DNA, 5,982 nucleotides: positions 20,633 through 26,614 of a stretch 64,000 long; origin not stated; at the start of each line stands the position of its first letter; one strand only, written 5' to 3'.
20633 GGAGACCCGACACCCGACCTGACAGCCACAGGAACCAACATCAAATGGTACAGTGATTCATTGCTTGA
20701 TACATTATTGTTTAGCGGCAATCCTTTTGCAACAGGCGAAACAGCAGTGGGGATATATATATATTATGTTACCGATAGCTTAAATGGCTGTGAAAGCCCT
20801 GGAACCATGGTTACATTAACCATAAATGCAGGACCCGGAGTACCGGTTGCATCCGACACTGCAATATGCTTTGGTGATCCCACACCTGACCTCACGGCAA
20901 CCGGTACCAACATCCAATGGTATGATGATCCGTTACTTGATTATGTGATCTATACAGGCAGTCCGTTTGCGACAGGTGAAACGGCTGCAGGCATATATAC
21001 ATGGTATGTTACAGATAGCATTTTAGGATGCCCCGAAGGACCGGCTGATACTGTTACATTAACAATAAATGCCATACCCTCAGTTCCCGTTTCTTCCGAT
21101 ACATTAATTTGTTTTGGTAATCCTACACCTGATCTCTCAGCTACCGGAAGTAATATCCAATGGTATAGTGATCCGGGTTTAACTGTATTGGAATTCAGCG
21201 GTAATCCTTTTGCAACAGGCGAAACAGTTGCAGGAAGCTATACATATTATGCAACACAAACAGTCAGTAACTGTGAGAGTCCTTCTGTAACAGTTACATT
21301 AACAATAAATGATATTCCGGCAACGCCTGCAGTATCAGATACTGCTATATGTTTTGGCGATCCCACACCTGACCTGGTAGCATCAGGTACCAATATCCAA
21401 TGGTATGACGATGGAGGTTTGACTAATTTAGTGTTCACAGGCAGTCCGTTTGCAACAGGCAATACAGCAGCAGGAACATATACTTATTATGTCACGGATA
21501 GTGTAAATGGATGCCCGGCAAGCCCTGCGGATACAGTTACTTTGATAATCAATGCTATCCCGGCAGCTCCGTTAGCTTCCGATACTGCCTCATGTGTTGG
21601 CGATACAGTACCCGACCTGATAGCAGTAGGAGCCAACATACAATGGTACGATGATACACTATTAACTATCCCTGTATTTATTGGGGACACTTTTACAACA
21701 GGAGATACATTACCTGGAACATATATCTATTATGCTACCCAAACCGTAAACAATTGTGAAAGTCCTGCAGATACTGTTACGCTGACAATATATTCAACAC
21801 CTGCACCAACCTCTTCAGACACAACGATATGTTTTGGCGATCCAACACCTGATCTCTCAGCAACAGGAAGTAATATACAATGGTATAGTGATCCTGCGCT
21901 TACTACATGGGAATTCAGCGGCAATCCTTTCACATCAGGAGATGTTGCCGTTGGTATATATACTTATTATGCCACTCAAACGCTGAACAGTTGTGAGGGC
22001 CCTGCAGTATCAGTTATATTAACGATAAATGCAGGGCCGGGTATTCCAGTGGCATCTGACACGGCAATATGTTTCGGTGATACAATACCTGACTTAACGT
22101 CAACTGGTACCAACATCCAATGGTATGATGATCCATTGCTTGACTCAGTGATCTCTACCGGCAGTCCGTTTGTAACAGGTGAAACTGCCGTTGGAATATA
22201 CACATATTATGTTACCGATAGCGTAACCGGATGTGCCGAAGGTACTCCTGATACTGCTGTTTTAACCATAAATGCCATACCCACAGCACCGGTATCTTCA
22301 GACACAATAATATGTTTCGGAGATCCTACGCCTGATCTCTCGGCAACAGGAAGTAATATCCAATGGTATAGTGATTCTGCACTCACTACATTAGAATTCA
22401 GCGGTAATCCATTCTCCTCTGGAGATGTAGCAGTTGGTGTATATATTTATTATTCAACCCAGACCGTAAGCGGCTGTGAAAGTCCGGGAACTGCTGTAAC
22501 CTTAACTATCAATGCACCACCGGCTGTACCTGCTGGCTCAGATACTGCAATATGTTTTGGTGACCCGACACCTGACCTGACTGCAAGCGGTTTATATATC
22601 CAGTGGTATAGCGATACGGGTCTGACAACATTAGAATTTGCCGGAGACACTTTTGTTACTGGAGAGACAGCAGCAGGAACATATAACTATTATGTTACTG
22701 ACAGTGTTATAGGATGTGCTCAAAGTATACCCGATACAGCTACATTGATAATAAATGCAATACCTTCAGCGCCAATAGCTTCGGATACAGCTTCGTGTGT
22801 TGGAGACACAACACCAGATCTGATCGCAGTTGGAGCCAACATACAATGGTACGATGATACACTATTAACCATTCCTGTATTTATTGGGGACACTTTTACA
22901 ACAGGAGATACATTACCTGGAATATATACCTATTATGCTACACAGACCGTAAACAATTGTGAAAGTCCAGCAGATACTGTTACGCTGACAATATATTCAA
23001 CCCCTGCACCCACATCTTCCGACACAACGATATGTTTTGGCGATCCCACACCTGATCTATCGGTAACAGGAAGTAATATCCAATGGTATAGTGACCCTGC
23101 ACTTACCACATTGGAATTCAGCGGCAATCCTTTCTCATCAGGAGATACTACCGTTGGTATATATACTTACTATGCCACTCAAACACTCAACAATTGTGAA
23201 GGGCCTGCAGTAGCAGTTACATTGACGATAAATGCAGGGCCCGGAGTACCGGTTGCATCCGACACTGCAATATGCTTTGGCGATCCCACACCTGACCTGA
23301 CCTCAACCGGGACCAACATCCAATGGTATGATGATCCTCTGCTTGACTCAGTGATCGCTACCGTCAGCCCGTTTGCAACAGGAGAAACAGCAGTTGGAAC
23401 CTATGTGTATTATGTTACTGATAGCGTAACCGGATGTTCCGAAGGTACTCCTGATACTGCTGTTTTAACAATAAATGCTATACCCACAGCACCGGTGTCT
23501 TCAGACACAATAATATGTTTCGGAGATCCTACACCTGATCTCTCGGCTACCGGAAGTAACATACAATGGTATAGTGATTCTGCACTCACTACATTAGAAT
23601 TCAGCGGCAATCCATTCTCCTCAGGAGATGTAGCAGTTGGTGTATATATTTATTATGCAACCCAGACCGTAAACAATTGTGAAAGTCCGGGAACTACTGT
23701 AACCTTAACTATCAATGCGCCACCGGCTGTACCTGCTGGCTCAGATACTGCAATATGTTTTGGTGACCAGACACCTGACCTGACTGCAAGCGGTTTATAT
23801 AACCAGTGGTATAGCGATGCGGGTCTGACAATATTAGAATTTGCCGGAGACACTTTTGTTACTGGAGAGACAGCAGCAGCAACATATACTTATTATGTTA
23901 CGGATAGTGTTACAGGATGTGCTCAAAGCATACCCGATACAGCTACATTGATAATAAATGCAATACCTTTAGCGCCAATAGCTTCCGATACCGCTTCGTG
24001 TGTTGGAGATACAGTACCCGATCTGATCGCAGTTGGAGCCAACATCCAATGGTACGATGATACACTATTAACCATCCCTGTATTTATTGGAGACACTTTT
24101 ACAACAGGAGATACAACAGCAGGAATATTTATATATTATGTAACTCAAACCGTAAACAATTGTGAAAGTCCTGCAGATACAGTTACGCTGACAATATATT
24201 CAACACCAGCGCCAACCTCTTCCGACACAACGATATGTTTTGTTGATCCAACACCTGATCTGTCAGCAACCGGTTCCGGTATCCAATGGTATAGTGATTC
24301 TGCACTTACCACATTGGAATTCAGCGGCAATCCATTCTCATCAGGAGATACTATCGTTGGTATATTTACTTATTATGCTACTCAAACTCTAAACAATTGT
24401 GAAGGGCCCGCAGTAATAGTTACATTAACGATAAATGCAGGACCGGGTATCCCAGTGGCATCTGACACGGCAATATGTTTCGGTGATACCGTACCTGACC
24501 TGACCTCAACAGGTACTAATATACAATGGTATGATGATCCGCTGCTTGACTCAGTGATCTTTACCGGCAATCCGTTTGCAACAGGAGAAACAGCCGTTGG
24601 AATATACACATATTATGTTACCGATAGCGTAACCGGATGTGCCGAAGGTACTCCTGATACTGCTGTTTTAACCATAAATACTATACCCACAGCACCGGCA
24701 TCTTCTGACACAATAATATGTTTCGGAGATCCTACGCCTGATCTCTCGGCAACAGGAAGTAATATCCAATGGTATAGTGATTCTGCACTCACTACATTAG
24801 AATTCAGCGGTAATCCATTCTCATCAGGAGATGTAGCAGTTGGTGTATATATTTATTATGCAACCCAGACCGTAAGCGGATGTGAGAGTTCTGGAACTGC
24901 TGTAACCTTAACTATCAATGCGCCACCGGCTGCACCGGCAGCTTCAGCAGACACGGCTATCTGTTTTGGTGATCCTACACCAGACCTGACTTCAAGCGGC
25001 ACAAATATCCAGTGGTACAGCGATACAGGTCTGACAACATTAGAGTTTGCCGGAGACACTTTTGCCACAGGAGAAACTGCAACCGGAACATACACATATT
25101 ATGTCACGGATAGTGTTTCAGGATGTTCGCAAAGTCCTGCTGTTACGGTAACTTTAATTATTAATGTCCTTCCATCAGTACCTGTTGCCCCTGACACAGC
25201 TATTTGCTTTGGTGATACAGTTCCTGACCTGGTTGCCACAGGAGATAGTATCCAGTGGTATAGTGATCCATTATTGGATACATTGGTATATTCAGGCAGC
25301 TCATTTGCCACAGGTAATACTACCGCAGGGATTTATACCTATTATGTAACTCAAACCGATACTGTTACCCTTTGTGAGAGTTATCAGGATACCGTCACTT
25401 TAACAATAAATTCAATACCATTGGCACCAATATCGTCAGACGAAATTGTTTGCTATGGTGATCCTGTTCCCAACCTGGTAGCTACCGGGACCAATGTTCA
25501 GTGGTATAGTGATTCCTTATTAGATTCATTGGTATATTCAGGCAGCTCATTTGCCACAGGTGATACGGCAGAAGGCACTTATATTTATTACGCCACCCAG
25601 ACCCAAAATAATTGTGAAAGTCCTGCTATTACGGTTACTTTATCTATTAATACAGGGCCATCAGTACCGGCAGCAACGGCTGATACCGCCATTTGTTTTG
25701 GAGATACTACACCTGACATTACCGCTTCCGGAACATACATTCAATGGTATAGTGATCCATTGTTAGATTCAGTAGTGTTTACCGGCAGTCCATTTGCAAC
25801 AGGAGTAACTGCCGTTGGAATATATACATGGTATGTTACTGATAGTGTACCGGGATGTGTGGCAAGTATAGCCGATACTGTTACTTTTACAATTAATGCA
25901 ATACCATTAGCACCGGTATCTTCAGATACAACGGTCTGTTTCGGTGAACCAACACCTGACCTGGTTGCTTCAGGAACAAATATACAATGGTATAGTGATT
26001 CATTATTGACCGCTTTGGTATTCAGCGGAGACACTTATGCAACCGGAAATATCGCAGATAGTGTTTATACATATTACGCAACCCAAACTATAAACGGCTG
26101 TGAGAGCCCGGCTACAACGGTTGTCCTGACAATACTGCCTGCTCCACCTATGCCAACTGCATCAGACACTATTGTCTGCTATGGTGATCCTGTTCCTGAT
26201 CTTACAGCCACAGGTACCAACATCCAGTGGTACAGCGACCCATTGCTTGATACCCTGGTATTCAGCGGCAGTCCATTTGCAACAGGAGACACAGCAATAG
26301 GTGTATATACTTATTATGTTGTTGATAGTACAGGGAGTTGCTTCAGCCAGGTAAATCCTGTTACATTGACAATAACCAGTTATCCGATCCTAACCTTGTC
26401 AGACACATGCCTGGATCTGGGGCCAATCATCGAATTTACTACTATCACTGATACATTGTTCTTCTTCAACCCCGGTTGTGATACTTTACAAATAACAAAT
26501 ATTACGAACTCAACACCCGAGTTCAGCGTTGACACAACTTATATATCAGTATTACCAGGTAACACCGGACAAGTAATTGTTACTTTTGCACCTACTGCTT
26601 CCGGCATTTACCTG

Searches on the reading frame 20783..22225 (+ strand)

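Call 47: search_protein_families(library=pfam, max_evalue=0.0001, proteins=[window:20783-22225:+])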
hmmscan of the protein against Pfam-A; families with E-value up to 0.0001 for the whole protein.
window:20783-22225:+ (481 aa): 1 family
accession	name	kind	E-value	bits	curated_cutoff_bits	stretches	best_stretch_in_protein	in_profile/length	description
PF19081.6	Ig_7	-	1.3e-44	150.9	27.3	5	179-257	1-83/84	Ig-like domain CHU_C associated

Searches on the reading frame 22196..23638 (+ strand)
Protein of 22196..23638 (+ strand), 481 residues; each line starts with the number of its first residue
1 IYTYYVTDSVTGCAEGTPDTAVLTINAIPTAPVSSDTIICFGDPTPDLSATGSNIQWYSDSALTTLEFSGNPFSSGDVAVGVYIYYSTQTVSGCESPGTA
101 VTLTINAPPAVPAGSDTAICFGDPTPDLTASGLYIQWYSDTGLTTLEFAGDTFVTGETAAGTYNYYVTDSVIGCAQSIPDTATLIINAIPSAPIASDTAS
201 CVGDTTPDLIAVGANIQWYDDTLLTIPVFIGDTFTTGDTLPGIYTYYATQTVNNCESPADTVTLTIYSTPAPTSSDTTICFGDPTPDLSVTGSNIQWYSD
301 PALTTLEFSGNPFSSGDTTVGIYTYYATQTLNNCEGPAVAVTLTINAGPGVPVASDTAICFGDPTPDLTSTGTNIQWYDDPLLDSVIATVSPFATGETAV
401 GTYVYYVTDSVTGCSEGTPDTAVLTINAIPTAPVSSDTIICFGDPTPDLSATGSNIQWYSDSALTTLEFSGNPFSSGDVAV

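Call 47: search_protein_families(library=pfam, max_evalue=0.0001, proteins=[window:22196-23638:+])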
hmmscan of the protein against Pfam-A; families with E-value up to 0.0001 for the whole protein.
window:22196-23638:+ (481 aa): 1 family
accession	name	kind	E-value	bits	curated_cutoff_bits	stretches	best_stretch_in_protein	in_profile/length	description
PF19081.6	Ig_7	-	5.3e-39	132.8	27.3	5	271-346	3-83/84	Ig-like domain CHU_C associated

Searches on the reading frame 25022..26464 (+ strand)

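Call 47: search_protein_families(library=pfam, max_evalue=0.0001, proteins=[window:25022-26464:+])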
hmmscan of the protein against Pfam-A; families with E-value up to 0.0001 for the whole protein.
window:25022-26464:+ (481 aa): 2 families
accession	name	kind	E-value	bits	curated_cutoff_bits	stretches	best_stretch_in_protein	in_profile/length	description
PF19081.6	Ig_7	-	3.2e-46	156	27.3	5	295-373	1-84/84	Ig-like domain CHU_C associated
PF15572.11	Imm45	-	2.2e-05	25.4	25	0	400-420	24-44/100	Immunity protein 45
